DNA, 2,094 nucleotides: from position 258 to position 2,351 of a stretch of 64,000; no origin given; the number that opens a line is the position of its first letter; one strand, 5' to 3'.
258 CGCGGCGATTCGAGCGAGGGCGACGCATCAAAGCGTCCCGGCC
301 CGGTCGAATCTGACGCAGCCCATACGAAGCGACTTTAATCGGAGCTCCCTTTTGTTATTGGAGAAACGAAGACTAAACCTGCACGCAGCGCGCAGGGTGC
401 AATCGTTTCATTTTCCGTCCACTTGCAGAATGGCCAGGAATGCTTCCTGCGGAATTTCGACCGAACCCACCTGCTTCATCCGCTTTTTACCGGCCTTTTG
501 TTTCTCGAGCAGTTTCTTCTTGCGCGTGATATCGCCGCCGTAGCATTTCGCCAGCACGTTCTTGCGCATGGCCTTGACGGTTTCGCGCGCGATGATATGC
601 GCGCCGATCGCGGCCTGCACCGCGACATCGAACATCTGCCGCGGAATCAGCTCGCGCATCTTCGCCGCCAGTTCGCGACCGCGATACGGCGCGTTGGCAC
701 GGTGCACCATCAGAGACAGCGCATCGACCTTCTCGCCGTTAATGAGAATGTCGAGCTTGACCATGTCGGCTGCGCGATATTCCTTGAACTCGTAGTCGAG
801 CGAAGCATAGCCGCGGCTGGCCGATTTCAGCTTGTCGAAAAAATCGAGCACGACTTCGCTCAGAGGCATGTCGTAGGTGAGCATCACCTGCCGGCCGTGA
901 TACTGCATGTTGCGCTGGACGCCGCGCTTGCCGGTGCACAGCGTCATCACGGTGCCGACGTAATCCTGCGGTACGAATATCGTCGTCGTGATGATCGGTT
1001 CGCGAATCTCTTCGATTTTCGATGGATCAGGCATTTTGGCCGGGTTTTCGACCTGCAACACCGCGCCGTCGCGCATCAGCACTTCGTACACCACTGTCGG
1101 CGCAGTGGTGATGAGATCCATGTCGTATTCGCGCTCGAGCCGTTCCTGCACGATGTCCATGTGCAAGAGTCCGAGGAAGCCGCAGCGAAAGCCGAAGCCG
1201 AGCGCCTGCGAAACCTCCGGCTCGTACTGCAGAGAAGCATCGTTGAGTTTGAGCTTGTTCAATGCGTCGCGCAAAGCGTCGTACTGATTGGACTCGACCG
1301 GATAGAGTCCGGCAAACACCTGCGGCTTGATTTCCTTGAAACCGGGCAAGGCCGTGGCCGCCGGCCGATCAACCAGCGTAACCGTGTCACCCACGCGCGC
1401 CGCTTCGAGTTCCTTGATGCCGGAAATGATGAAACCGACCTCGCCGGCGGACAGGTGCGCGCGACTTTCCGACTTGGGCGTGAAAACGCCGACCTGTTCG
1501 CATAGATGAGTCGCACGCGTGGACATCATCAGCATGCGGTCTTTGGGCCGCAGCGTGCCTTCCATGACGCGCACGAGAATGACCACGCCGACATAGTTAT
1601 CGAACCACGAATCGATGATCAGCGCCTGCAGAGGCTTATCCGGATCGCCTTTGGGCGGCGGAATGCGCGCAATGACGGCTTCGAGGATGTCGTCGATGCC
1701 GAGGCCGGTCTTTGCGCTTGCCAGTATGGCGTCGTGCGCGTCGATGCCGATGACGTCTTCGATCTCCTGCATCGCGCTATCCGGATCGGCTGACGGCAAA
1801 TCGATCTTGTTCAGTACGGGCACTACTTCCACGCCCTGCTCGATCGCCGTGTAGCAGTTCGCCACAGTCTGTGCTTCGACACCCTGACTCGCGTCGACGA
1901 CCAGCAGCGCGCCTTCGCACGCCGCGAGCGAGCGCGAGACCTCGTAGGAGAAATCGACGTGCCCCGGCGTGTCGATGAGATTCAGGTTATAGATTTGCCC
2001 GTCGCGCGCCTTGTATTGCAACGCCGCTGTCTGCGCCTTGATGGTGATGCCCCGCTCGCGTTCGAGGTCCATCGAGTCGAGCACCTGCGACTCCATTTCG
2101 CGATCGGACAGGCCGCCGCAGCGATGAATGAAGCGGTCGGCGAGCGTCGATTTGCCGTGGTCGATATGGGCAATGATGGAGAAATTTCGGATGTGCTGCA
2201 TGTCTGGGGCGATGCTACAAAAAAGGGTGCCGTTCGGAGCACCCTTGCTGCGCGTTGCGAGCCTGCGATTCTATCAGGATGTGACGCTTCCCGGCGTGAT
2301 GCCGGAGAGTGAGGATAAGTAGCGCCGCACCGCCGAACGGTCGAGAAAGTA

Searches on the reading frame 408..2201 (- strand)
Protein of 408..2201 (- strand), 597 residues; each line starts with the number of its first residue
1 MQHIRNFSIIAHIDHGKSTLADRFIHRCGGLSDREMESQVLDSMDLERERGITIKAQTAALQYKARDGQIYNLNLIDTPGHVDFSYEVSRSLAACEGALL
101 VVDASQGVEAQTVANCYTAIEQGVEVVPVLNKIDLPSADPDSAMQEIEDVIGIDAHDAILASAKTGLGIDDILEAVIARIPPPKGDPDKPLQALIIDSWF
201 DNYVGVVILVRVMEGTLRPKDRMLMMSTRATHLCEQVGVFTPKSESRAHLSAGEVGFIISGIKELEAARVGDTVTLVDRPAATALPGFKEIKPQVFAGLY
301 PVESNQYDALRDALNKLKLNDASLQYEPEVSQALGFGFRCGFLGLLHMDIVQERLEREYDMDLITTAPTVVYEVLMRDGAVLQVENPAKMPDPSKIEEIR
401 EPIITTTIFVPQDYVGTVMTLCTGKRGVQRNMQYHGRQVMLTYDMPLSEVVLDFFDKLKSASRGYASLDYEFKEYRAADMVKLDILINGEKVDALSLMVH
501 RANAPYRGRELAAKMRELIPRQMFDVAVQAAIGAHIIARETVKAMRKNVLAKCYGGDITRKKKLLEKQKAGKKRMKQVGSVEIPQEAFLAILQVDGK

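Call 59: search_protein_families(library=pfam, proteins=[window:408-2201:-], max_evalue=0.00001)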
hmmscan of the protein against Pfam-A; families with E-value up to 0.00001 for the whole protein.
window:408-2201:- (597 aa): 4 families
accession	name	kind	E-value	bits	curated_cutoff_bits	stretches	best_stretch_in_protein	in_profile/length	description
PF00009.33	GTP_EFTU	-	1.1e-54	185.3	26.5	1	3-181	2-187/188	Elongation factor Tu GTP binding domain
PF06421.17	LepA_C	-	9.6e-50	167.6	29.7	1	487-593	1-107/107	GTP-binding protein LepA C-terminus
PF00679.30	EFG_C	-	9.8e-23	80.4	27.9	1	399-484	2-87/89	Elongation factor G C-terminus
PF03144.31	GTP_EFTU_D2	-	1.1e-09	39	30.3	1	205-275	1-73/73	Elongation factor Tu domain 2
